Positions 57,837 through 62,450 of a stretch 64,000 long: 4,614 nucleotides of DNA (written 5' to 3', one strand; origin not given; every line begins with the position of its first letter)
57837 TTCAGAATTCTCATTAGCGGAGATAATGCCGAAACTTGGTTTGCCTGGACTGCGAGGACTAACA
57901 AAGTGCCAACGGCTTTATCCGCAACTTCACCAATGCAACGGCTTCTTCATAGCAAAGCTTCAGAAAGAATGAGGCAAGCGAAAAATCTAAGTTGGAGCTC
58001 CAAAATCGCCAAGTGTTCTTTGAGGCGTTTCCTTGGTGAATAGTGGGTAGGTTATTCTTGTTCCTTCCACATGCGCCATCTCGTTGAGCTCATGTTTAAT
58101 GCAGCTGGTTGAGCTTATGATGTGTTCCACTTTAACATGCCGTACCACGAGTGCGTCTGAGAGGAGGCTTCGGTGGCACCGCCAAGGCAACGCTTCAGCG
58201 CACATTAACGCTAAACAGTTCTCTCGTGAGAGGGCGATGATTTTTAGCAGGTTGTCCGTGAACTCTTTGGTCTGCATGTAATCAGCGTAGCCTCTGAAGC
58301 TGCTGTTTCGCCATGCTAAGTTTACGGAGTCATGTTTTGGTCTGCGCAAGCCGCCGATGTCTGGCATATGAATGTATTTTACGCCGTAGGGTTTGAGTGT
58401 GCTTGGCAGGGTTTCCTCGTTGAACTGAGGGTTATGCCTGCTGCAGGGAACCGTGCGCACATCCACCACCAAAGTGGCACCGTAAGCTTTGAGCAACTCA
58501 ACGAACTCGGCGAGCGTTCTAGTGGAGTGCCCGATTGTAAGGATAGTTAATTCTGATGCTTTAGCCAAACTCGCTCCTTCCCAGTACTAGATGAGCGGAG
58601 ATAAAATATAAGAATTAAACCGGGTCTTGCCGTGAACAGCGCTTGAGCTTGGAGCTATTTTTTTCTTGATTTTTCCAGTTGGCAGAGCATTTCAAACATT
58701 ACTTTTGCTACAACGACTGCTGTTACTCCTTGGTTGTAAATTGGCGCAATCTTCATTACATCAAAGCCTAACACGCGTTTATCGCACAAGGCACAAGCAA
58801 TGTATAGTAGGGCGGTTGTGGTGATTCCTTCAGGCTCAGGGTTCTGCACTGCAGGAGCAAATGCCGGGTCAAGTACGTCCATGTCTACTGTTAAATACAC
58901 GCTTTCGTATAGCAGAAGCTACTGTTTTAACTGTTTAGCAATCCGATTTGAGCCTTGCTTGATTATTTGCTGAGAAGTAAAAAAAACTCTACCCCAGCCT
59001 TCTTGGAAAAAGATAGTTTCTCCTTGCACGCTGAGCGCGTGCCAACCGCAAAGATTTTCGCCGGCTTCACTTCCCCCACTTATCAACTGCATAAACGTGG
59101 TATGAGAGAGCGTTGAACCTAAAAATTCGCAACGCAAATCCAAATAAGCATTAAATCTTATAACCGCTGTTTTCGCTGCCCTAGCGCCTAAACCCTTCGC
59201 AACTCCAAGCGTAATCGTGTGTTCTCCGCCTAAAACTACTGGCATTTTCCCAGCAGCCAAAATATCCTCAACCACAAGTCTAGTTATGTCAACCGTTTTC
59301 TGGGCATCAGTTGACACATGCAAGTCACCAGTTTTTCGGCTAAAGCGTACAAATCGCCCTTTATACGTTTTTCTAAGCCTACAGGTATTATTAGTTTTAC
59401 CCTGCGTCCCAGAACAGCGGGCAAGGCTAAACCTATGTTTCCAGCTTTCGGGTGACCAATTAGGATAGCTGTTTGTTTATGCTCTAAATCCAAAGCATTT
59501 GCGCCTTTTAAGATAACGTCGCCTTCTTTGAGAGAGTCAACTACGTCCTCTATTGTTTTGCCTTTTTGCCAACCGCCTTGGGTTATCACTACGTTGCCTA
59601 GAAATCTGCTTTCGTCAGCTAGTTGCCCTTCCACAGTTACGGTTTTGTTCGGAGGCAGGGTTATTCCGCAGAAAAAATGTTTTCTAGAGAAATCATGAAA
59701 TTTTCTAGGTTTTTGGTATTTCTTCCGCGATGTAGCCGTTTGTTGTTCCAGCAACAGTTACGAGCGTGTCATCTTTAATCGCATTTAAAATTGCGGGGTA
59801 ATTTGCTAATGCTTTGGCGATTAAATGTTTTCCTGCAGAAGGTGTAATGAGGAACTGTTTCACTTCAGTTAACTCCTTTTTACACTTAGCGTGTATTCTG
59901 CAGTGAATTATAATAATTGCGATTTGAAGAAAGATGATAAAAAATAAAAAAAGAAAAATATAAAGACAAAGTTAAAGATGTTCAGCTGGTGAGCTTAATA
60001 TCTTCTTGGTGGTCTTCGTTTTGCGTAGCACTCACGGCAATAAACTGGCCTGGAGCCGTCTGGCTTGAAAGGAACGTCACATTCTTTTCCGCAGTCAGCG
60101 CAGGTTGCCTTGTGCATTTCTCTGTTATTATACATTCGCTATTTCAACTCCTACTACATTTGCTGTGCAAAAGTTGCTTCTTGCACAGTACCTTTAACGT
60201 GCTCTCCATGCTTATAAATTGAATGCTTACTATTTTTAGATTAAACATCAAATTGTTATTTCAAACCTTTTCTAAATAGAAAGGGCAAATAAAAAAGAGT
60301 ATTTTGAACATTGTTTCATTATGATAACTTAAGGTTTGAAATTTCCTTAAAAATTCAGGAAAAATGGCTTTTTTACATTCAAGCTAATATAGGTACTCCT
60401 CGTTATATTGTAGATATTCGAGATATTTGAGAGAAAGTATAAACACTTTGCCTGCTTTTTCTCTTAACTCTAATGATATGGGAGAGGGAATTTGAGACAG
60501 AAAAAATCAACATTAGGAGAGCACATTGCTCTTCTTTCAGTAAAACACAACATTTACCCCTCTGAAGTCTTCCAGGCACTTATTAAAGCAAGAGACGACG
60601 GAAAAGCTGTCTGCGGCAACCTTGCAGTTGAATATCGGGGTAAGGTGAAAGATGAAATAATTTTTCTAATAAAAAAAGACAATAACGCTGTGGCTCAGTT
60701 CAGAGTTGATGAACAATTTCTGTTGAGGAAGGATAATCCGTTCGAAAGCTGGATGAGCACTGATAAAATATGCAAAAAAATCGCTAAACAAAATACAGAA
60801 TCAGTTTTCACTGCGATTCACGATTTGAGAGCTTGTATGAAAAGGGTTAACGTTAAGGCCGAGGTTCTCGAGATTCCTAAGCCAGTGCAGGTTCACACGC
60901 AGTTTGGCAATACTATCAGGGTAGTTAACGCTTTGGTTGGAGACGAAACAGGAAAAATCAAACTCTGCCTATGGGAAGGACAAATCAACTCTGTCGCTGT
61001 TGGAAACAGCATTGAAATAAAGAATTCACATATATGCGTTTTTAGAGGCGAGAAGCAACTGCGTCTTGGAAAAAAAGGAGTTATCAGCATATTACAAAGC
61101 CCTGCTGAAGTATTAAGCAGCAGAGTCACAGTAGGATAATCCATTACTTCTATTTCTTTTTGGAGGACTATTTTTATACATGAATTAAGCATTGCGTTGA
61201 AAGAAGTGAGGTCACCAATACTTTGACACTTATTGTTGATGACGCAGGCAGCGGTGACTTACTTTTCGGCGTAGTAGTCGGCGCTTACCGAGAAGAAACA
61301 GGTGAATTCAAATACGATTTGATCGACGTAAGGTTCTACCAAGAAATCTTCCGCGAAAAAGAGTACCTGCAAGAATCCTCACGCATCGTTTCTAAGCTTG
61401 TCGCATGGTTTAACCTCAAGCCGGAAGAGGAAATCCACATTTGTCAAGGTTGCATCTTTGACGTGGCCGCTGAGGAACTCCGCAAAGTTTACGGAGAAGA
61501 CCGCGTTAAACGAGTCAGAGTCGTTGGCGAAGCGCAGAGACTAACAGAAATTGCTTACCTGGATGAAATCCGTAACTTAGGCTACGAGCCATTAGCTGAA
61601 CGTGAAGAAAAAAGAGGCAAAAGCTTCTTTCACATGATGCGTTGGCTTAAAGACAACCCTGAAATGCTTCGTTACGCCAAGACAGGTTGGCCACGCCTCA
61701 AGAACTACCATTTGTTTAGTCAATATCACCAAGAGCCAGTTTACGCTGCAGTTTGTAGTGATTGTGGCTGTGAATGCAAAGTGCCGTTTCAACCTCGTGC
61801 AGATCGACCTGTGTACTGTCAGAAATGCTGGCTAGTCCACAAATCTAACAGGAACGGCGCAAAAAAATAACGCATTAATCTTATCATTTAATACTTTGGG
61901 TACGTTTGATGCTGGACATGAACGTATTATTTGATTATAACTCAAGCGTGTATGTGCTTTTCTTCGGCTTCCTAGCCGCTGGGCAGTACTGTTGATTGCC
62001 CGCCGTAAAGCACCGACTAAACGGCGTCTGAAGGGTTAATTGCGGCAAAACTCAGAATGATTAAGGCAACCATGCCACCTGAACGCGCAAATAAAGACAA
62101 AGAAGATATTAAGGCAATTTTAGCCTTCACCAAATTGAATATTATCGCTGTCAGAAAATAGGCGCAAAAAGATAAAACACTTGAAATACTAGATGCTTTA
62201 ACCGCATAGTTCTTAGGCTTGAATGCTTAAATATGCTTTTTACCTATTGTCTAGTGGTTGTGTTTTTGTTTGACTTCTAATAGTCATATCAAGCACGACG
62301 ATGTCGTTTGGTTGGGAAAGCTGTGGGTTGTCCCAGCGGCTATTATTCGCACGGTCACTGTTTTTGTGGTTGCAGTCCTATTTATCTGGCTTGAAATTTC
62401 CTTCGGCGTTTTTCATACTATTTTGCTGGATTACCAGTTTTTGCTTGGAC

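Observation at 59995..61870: Candidate undescribed nucleic-acid module: CxxC-x17-CxxC microprotein, OB-fold SSB and an RNase HII-like protein carrying the same zinc ribbon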

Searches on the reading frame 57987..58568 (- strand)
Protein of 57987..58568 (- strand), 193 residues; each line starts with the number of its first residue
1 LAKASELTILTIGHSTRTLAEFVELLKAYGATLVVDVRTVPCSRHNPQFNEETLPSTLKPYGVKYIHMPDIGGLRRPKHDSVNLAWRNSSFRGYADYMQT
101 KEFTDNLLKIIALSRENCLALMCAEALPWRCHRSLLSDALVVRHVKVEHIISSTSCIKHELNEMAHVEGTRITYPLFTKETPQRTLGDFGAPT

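Call 5: search_protein_families(library=pfam, proteins=[window:57987-58568:-], max_evalue=0.1)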
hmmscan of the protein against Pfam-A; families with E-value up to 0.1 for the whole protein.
window:57987-58568:- (193 aa): 3 families
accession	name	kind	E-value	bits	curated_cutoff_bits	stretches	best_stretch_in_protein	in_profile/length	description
PF04343.18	DUF488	-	3.6e-32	112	22.2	1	19-140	2-121/121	Domain of unknown function DUF488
PF22751.1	DUF488-N3a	-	0.00012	22.8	27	1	87-140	60-114/118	Active DUF488-N3 subclade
PF05114.20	MbnB_TglH_ChrH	-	0.048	13.3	25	1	20-69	150-200/263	RiPP precursor modification enzyme MbnB/TglH/ChrH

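Call 6: search_protein_families(library=ncbifam, proteins=[window:57987-58568:-], max_evalue=0.1)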
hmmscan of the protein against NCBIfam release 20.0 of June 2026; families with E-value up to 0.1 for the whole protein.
window:57987-58568:- (193 aa): 0 families

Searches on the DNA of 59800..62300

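Call 64: search_rna_families(source=window, start=59800, end=62300, threshold=evalue, max_evalue=1)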
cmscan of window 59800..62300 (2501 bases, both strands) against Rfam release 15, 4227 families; matches with E-value up to 1: 0.
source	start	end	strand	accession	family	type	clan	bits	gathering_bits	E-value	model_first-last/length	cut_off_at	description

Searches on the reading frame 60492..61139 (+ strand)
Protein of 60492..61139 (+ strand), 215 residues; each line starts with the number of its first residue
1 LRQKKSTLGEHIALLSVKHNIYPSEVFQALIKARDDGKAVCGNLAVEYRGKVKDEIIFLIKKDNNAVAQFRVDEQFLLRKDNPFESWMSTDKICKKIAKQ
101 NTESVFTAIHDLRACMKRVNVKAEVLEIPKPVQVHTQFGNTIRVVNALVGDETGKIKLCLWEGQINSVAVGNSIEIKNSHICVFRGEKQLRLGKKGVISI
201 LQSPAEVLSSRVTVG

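Call 5: search_protein_families(library=pfam, proteins=[window:60492-61139:+], max_evalue=0.1)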
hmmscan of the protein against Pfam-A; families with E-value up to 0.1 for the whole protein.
window:60492-61139:+ (215 aa): 2 families
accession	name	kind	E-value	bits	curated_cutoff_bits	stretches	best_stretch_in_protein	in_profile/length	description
PF21473.3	Ssb-like_OB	-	4.3e-10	40.1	24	1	125-198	20-95/97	Single-stranded DNA binding protein Ssb-like, OB fold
PF02154.20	FliM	-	0.066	13.5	27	1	99-165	124-185/192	Flagellar motor switch protein FliM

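Call 6: search_protein_families(library=ncbifam, proteins=[window:60492-61139:+], max_evalue=0.1)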
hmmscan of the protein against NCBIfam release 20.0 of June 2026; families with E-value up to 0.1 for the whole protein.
window:60492-61139:+ (215 aa): 16 families
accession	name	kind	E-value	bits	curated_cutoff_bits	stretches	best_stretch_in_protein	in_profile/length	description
NF005049.0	PRK06461.1-3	equivalog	1.6e-21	77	188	1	107-200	5-98/144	single-stranded DNA-binding protein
NF005050.0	PRK06461.1-4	equivalog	9e-21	74.5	176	1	106-202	5-100/151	single-stranded DNA-binding protein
NF005051.0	PRK06461.1-5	equivalog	3.4e-16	59.6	235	1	109-199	5-94/146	single-stranded DNA-binding protein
NF005048.0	PRK06461.1-1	equivalog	1e-13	51.9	230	1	110-199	6-94/148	single-stranded DNA-binding protein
NF011288.0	PRK14699.1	equivalog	4.2e-13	49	544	1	93-199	262-374/484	replication factor A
NF005554.0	PRK07218.1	equivalog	2e-10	40.3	447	1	93-207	43-155/423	Single-stranded DNA binding protein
NF012035.0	PRK15491.1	equivalog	2.5e-10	40.2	362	1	105-198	165-263/374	replication factor A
NF009030.0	PRK12366.1-1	equivalog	2.1e-08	33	1147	1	98-202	64-172/796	replication factor A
NF005551.0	PRK07211.1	equivalog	3e-08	33.4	575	1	107-202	162-260/485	single-stranded DNA binding protein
NF005553.0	PRK07217.1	subfamily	1.1e-07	31.5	353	1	67-213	35-173/311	replication factor A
NF004998.0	PRK06386.1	equivalog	3.4e-07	29.9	556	1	108-195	4-88/358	replication factor A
NF006255.0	PRK08402.1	equivalog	5e-07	29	442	1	88-179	45-139/355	replication factor A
NF009034.0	PRK12366.1-5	equivalog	5.7e-05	21.7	789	1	101-182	56-140/642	replication factor A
NF009032.0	PRK12366.1-3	equivalog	9e-05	20.9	773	1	89-179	262-357/651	replication factor A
NF009033.0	PRK12366.1-4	equivalog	0.0011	17.5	701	1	109-181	63-329/578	replication factor A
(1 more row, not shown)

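Call 63: search_solved_structures(query=window:60492-61139:+, max_evalue=1)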
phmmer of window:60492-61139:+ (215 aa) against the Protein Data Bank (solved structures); distinct sequences matched with E-value up to 1: 13.
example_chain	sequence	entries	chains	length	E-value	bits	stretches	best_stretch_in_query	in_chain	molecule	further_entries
2mna_A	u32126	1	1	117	7.9e-13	51.8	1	110-199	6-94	Single-stranded DNA binding protein (SSB)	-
1o7i_A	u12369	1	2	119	8.4e-13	51.8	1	110-199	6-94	SINGLE STRANDED DNA BINDING PROTEIN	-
7wcg_A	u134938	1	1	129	1.1e-12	51.4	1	110-199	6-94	Single-stranded DNA binding protein Ssb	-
1wjj_A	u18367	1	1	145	1.8e-05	27.8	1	107-199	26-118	hypothetical protein F20O9.120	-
5d8f_A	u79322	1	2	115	0.00022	24.3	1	107-198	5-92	SOSS complex subunit B1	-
5d8e_A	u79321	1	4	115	0.0003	23.8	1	107-198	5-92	SOSS complex subunit B1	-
8rbz_B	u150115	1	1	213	0.00087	22.3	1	106-198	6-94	SOSS complex subunit B1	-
4owt_B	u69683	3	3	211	0.0011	22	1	107-198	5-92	SOSS complex subunit B1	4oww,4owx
2k50_A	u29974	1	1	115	0.0054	19.7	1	121-202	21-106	Replication factor A related protein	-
8aa9_A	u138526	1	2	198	0.01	18.9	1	53-180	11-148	Replication factor A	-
2kbn_A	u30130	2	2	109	0.03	17.3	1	122-207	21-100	Conserved protein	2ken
8aaj_A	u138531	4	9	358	0.036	17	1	53-179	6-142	Replication factor A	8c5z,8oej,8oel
8aas_A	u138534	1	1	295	0.12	15.4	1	117-179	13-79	Replication factor A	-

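Call 78: search_protein_families(library=padloc, proteins=[window:60492-61139:+], max_evalue=0.01)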
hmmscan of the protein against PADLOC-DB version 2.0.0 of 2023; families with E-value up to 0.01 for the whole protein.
window:60492-61139:+ (215 aa): 0 families

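Call 79: search_protein_families(library=phrogs, proteins=[window:60492-61139:+], max_evalue=0.01)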
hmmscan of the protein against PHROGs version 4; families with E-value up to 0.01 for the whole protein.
window:60492-61139:+ (215 aa): 0 families
